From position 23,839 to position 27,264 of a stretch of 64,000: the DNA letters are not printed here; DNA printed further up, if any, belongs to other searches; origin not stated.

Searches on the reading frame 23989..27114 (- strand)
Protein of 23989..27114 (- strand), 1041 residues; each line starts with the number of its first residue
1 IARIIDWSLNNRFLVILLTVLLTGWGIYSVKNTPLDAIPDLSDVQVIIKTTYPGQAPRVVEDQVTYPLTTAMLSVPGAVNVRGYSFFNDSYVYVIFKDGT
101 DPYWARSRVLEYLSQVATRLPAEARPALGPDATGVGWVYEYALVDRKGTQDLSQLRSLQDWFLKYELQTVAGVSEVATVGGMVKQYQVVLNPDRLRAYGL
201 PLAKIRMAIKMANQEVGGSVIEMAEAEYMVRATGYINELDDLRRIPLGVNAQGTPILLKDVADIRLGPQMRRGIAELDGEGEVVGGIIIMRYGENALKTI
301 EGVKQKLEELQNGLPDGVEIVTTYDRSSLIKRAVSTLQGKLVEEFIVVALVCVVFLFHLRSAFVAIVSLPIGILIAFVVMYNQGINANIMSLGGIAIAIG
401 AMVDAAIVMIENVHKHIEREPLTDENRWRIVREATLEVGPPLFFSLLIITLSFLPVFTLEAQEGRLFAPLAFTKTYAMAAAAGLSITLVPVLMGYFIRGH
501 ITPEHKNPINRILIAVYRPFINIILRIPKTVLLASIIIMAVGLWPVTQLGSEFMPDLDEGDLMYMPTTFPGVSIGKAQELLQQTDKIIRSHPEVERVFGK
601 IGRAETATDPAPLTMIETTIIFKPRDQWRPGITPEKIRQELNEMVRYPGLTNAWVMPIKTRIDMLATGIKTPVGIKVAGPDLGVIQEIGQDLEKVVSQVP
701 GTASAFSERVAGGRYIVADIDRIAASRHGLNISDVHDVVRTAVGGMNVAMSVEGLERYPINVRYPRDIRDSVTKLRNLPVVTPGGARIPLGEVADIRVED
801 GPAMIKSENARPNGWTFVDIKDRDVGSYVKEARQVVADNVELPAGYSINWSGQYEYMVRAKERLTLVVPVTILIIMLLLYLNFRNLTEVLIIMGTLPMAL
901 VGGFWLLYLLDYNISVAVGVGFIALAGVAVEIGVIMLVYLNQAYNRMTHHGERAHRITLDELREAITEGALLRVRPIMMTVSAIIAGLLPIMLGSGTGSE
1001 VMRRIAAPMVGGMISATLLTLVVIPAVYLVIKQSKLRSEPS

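Call 8: search_protein_families(library=pfam, proteins=[window:23989-27114:-], max_evalue=0.0001)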
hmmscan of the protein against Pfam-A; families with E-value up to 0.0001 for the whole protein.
window:23989-27114:- (1041 aa): 1 family
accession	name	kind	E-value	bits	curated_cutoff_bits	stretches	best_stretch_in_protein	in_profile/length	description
PF00873.25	ACR_tran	-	2.3e-238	794.1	28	1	4-1032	1-1021/1021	AcrB/AcrD/AcrF family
